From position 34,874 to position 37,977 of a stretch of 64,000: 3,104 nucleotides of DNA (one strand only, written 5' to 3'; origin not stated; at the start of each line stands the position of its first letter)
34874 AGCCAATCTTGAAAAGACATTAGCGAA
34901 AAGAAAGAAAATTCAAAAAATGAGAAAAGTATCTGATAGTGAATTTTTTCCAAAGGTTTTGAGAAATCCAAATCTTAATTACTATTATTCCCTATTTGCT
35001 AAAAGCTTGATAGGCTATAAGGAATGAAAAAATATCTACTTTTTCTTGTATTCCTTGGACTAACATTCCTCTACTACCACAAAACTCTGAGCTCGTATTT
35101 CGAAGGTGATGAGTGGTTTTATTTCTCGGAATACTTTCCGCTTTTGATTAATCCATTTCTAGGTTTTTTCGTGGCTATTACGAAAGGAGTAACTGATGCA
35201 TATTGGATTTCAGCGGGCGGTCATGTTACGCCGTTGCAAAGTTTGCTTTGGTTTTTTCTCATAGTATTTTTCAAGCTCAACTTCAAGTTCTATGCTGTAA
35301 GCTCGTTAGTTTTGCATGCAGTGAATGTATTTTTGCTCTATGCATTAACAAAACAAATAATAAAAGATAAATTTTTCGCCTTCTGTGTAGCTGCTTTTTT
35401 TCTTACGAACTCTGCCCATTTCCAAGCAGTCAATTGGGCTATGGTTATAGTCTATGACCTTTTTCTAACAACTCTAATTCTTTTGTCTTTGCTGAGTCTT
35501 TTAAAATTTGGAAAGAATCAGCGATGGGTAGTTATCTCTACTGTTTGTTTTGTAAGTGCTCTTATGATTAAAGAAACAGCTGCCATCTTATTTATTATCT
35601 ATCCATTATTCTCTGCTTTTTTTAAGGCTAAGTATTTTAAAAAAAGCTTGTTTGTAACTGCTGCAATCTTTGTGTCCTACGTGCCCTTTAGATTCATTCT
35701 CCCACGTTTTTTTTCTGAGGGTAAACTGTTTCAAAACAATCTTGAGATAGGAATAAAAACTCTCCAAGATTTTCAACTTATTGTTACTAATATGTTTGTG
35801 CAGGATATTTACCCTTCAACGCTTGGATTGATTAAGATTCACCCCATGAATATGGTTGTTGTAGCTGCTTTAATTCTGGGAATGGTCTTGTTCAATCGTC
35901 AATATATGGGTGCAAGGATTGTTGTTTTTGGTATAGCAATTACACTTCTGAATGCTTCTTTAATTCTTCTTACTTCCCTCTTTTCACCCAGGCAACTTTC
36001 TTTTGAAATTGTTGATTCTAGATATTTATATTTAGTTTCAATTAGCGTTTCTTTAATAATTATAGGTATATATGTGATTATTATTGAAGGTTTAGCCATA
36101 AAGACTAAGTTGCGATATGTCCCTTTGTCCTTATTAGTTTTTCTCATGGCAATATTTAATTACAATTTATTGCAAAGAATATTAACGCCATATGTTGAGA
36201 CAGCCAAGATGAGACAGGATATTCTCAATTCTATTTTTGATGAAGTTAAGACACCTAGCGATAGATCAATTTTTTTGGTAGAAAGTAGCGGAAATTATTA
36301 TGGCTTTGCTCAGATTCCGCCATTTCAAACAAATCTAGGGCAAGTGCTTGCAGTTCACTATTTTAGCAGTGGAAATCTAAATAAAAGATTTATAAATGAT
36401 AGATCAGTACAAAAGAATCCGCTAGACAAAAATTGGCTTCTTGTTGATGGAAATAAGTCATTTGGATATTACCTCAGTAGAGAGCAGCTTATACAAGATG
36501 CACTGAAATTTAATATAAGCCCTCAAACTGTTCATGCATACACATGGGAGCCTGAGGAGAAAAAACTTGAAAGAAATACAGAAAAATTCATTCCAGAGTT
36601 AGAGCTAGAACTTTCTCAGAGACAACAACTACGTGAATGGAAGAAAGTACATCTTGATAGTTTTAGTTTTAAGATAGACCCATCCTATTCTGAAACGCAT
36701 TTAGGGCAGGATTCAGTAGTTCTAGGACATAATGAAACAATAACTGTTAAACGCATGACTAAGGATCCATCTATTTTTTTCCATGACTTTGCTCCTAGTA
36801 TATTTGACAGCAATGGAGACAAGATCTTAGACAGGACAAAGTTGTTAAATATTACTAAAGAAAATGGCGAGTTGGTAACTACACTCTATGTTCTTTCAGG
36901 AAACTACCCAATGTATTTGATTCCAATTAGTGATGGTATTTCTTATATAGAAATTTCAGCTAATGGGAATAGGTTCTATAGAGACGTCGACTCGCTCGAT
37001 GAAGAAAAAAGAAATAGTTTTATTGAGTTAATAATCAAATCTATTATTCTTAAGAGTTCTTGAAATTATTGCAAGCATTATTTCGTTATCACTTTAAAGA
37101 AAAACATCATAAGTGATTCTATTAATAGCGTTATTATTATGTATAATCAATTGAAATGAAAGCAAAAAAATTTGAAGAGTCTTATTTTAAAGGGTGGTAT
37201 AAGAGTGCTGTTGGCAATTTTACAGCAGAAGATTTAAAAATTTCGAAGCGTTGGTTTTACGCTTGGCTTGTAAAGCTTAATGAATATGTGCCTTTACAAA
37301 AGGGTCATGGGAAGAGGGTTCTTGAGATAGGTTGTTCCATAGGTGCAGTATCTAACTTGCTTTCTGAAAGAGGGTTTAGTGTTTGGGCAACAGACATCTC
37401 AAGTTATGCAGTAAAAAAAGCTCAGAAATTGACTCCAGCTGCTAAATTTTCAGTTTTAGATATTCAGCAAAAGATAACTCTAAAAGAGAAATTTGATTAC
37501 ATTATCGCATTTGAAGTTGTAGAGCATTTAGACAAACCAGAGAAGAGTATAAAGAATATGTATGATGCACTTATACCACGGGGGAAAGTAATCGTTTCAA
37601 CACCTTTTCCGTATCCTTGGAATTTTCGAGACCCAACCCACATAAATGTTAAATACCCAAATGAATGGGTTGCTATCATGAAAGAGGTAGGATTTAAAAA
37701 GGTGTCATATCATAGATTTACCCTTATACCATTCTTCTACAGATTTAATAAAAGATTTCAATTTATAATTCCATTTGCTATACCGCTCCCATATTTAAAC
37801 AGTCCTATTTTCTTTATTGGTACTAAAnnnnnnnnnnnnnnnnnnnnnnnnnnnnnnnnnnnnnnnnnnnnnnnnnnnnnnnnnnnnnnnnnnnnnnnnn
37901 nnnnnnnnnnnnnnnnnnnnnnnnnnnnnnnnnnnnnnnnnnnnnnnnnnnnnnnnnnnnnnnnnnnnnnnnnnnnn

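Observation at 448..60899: Extreme concentration of glycosylation machinery: about 17 GT-C membrane glycosyltransferases plus about 9 GT2 and about 8 GT4 genes in 60 kb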

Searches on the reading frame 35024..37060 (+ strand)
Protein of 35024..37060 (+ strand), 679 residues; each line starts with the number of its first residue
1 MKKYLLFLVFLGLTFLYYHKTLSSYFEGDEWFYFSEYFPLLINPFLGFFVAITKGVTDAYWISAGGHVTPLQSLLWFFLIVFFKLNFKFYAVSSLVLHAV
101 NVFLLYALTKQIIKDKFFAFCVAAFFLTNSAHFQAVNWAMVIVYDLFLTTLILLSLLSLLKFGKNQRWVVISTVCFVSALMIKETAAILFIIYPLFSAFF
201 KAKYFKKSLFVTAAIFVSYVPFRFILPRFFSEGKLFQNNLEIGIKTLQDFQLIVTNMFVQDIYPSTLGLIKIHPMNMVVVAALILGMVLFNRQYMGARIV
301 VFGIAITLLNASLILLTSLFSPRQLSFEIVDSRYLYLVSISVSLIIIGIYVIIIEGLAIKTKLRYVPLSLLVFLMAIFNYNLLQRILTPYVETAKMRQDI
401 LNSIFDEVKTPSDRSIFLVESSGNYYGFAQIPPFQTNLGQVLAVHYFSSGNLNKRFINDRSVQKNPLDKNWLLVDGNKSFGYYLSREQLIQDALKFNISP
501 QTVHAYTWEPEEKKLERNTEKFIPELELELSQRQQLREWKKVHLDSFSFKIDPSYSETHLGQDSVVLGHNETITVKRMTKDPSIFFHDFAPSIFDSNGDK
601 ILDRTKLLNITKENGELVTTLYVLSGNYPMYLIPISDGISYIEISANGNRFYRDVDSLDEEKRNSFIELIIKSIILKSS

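Call 5: search_protein_families(library=pfam, proteins=[window:35024-37060:+], max_evalue=0.001)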
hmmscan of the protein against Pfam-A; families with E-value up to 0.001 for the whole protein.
window:35024-37060:+ (679 aa): 0 families

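Call 9: search_protein_families(library=pfam, proteins=[window:35024-37060:+], max_evalue=10)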
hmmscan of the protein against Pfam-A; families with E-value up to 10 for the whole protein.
window:35024-37060:+ (679 aa): 0 families

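Call 10: search_protein_families(library=ncbifam, proteins=[window:35024-37060:+], max_evalue=1)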
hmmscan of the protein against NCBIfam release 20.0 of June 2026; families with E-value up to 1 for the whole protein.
window:35024-37060:+ (679 aa): 0 families

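Call 33: search_solved_structures(query=A2, max_evalue=10)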
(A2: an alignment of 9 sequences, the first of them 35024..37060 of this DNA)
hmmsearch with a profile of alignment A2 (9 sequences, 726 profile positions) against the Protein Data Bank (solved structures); distinct sequences matched with E-value up to 10: 2.
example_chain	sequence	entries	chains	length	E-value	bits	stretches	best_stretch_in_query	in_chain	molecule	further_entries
4h63_H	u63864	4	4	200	0.38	12.1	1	580-665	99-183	Mediator of RNA polymerase II transcription subunit 8 | Mediator complex subunit 8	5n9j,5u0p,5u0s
9nnd_a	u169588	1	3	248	7.3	7.8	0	555-616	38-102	Endogenous retrovirus group K member 7 Pol protein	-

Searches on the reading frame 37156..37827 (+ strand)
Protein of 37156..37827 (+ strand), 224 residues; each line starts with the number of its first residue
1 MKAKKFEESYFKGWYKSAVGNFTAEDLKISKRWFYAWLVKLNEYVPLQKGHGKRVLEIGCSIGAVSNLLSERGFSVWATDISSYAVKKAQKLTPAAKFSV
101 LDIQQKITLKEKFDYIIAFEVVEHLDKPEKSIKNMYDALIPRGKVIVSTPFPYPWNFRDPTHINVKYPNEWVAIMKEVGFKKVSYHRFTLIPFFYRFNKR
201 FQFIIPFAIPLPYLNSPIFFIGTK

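Call 5: search_protein_families(library=pfam, proteins=[window:37156-37827:+], max_evalue=0.001)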
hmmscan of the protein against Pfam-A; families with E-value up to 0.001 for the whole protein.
window:37156-37827:+ (224 aa): 10 families
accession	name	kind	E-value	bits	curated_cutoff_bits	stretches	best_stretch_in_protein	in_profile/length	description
PF13489.12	Methyltransf_23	-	1.2e-20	74.3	27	1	41-184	13-163/164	Methyltransferase domain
PF08241.18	Methyltransf_11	-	2e-15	57.6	21.2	1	56-147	1-95/95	Methyltransferase domain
PF08242.18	Methyltransf_12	-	2.9e-14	54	30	1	56-144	1-97/98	Methyltransferase domain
PF13649.12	Methyltransf_25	-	6.5e-13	49.6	27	1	55-143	1-97/97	Methyltransferase domain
PF13847.12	Methyltransf_31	-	3.4e-11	43.5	27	1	51-150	3-112/145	Methyltransferase domain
PF05219.18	DREV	-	1.5e-10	41.1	26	1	37-153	80-192/265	DREV methyltransferase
PF05401.17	NodS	-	8.1e-08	32.8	24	1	49-148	41-145/201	Nodulation protein S (NodS)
PF02353.26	CMAS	-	6.6e-05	22.8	27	1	48-147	59-164/273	Mycolic acid cyclopropane synthetase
PF03848.20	TehB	-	0.00016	21.6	20.4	1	54-143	33-128/193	Tellurite resistance protein TehB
PF01739.24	CheR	-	0.00063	19.7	27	0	47-92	27-83/195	CheR methyltransferase, SAM binding domain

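Call 57: search_protein_families(library=ncbifam, proteins=[window:37156-37827:+], max_evalue=1e-8)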
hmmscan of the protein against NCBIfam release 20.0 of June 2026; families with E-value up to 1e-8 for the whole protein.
window:37156-37827:+ (224 aa): 3 families
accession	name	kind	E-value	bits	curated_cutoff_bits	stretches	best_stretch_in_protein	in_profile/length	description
TIGR01983.1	UbiG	equivalog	5.7e-15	55.2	102.95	1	48-149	46-153/228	bifunctional 2-polyprenyl-6-hydroxyphenol methylase/3-demethylubiquinol 3-O-methyltransferase UbiG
TIGR02021.1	BchM-ChlM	equivalog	1.1e-11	44.6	158.9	1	49-142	52-146/218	magnesium protoporphyrin IX methyltransferase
TIGR02072.1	BioC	equivalog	3.4e-11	43.4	184.95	1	49-152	32-137/244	malonyl-ACP O-methyltransferase BioC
